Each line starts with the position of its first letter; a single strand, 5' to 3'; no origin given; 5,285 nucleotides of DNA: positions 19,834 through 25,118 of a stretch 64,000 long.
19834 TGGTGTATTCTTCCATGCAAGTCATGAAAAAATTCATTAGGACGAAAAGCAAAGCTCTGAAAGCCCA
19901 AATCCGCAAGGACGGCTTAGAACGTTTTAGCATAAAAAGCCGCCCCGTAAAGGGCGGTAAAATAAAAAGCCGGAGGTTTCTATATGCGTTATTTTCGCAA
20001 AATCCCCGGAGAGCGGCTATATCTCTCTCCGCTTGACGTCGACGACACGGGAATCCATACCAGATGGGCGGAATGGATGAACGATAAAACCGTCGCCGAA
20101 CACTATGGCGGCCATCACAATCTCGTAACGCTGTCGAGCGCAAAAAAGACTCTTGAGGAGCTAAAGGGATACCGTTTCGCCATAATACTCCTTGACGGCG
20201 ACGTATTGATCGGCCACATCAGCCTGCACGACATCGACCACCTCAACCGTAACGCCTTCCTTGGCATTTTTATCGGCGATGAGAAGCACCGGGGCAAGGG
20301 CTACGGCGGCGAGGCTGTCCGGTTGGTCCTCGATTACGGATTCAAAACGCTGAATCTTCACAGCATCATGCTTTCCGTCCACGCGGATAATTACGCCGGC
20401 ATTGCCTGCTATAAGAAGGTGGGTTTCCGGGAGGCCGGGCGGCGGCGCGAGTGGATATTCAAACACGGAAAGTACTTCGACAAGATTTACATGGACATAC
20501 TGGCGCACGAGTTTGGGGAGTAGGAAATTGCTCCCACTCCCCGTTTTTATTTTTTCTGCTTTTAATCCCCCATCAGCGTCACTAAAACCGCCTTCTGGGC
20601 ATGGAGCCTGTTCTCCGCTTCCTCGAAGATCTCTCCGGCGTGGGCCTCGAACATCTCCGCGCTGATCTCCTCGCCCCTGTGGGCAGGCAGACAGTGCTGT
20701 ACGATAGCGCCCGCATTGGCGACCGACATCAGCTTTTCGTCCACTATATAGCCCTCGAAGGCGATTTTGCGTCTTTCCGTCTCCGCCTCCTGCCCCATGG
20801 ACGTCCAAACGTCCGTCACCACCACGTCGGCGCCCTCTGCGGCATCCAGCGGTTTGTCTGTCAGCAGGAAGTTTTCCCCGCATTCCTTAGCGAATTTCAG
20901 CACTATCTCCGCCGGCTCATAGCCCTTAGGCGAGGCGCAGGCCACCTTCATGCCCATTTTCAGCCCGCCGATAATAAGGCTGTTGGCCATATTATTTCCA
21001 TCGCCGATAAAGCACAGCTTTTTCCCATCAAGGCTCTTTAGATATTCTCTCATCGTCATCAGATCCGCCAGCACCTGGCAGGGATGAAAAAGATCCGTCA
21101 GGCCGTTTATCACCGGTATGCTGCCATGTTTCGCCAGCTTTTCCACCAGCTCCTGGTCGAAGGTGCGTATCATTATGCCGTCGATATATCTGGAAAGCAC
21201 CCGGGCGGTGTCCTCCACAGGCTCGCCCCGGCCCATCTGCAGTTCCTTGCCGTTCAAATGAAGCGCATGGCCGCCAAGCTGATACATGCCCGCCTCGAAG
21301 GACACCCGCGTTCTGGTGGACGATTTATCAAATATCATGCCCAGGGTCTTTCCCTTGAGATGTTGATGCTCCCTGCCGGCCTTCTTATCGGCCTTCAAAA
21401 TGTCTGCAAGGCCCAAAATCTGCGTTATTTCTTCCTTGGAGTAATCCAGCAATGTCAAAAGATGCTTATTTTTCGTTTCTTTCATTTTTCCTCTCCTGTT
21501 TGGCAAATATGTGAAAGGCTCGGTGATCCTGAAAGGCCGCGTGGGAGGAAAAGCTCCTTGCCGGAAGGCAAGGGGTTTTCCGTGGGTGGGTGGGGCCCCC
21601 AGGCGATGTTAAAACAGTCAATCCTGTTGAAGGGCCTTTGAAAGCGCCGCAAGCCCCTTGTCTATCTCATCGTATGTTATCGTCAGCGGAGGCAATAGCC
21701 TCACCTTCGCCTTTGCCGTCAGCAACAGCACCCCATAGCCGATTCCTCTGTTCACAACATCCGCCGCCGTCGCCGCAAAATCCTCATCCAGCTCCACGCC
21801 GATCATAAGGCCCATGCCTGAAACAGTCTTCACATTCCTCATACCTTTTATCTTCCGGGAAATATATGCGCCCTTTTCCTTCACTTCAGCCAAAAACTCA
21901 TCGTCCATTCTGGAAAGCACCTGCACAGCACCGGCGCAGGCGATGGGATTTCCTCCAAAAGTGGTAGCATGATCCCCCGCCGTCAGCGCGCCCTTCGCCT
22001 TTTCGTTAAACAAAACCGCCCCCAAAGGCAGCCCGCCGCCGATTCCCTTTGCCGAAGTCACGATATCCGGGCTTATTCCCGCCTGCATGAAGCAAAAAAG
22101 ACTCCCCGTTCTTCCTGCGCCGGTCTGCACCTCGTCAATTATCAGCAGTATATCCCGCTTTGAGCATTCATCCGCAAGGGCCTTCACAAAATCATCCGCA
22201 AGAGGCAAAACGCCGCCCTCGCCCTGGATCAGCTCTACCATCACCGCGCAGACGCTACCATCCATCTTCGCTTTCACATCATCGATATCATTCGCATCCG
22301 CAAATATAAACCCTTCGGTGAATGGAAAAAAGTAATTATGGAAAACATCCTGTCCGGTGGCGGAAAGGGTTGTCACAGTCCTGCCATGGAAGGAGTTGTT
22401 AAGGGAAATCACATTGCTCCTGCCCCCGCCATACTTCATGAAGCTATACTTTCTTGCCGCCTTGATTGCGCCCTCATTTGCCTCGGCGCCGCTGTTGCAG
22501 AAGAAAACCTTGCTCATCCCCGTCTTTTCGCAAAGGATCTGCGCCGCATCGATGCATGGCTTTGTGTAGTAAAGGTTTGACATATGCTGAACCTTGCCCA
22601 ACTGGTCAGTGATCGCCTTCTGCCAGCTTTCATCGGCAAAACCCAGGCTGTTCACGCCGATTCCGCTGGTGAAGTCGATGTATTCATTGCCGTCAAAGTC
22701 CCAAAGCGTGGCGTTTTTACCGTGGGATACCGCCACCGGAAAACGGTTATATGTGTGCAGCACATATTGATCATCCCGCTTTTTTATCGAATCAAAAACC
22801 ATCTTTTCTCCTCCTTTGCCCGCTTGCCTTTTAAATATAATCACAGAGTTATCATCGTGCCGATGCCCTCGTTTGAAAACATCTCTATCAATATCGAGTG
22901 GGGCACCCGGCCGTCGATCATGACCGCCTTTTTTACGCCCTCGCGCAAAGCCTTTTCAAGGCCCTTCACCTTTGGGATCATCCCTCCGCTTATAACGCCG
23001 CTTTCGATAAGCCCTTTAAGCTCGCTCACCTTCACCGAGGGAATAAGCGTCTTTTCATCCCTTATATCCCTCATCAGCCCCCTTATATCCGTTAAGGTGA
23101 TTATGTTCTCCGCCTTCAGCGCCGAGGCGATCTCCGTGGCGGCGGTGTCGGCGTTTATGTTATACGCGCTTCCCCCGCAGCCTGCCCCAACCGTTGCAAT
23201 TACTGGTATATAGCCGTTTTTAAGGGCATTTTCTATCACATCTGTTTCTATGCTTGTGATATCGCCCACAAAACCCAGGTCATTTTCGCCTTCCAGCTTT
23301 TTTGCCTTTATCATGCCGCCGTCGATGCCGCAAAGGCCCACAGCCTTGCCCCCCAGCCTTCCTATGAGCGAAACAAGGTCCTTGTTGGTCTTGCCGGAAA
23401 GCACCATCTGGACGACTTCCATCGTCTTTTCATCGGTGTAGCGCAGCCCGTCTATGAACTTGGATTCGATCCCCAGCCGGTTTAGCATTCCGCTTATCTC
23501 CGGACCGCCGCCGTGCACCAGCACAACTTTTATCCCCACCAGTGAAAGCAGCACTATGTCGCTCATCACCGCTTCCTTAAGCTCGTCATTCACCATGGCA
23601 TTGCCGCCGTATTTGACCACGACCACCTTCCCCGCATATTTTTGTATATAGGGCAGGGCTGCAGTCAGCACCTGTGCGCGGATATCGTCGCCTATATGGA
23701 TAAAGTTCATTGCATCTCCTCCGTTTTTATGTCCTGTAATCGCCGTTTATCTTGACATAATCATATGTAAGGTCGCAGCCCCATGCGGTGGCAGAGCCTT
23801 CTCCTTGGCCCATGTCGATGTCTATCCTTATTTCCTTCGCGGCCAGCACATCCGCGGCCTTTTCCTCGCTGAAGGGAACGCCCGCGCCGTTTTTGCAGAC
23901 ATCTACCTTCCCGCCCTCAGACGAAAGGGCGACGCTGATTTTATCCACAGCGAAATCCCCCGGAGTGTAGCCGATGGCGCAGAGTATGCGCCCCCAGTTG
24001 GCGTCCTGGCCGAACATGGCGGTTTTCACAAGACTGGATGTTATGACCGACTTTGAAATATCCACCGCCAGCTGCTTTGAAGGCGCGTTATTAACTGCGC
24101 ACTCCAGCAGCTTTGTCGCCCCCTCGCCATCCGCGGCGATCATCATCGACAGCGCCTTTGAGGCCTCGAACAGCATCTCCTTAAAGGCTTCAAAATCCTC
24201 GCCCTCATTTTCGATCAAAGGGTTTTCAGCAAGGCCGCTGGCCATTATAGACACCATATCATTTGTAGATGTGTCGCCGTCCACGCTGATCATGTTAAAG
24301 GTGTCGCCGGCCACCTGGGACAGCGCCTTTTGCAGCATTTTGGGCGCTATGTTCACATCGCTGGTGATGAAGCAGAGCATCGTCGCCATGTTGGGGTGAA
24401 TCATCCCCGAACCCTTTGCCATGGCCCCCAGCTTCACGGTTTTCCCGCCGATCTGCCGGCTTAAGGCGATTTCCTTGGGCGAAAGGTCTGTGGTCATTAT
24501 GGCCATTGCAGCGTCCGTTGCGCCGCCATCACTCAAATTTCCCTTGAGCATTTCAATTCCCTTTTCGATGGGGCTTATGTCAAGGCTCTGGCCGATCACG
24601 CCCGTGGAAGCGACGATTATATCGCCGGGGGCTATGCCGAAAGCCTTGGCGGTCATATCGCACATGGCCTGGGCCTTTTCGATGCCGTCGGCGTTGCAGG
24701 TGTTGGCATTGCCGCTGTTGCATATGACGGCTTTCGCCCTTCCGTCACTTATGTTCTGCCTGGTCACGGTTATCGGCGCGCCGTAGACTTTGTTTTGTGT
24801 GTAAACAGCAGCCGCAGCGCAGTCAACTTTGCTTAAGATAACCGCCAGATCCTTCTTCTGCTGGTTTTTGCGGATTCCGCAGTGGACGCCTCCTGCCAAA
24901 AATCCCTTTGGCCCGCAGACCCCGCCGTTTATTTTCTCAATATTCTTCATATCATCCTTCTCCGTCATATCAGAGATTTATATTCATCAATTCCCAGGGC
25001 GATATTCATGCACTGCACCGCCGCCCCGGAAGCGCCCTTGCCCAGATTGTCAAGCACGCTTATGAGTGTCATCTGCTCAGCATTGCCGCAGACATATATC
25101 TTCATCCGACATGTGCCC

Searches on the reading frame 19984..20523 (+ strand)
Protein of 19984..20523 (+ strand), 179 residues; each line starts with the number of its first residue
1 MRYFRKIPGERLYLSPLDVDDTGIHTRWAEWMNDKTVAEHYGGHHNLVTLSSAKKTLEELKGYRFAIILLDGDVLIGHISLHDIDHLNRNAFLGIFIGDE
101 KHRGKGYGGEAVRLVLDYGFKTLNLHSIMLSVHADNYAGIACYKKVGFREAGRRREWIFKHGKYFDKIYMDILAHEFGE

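Call 111: search_protein_families(library=pfam, proteins=[window:19984-20523:+], max_evalue=0.00001)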
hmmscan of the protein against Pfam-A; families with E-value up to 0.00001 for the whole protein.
window:19984-20523:+ (179 aa): 5 families
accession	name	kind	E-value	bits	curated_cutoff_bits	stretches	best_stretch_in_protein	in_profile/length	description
PF13302.13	Acetyltransf_3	-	5.3e-23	82.7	25.4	1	11-149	1-138/138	Acetyltransferase (GNAT) domain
PF13420.13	Acetyltransf_4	-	8e-15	55.6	24.3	1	27-168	11-154/155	Acetyltransferase (GNAT) domain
PF00583.31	Acetyltransf_1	-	1.5e-14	54.7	20.7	1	61-148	31-116/116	Acetyltransferase (GNAT) family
PF13523.12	Acetyltransf_8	-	2e-09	37.6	27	1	29-152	10-141/145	Acetyltransferase (GNAT) domain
PF13673.13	Acetyltransf_10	-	6.1e-07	29.9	23.6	1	53-156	22-115/128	Acetyltransferase (GNAT) domain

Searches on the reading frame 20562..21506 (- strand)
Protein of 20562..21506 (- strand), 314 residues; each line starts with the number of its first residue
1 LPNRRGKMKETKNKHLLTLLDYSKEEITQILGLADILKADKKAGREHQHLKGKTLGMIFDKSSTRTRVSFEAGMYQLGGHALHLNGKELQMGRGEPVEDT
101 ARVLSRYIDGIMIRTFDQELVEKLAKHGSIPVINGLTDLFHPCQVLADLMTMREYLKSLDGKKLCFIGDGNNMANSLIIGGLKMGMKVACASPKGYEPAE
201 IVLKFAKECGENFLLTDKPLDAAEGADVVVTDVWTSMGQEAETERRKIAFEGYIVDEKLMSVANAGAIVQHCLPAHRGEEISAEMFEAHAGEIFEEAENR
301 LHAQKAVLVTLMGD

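Call 111: search_protein_families(library=pfam, proteins=[window:20562-21506:-], max_evalue=0.00001)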
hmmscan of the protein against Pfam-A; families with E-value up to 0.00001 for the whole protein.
window:20562-21506:- (314 aa): 2 families
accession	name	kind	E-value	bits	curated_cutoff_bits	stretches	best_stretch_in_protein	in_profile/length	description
PF02729.26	OTCace_N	-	3.7e-54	183.3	29.9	1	14-154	1-148/148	Aspartate/ornithine carbamoyltransferase, carbamoyl-P binding domain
PF00185.30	OTCace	-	4.5e-51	173.5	29.4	1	160-310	1-156/157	Aspartate/ornithine carbamoyltransferase, Asp/Orn binding domain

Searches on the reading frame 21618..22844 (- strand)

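Call 111: search_protein_families(library=pfam, proteins=[window:21618-22844:-], max_evalue=0.00001)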
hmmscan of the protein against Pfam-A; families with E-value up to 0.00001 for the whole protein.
window:21618-22844:- (408 aa): 1 family
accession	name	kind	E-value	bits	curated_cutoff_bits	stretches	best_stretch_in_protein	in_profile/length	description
PF00202.27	Aminotran_3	-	8.2e-107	357.8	30.5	1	31-405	5-403/403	Aminotransferase class-III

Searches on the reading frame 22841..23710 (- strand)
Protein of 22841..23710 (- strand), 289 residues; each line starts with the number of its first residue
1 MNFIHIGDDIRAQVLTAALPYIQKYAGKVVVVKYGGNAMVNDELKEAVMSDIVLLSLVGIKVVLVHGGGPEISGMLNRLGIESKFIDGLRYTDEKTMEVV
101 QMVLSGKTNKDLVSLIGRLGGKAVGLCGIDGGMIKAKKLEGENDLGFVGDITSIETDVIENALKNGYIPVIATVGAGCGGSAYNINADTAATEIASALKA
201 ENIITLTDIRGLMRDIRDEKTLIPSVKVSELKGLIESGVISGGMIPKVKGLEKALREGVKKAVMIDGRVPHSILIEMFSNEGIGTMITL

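Call 111: search_protein_families(library=pfam, proteins=[window:22841-23710:-], max_evalue=0.00001)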
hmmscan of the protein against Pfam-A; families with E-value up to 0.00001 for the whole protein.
window:22841-23710:- (289 aa): 1 family
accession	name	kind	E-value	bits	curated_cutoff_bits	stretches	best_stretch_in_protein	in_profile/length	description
PF00696.33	AA_kinase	-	8.7e-47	160.2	24.9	1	28-265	1-233/234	Amino acid kinase family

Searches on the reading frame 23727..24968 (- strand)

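Call 111: search_protein_families(library=pfam, proteins=[window:23727-24968:-], max_evalue=0.00001)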
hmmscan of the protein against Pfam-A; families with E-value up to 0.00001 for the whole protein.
window:23727-24968:- (413 aa): 1 family
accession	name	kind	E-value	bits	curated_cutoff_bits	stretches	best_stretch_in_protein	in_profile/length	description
PF01960.23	ArgJ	-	3e-147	490.7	32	1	25-413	2-377/377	ArgJ family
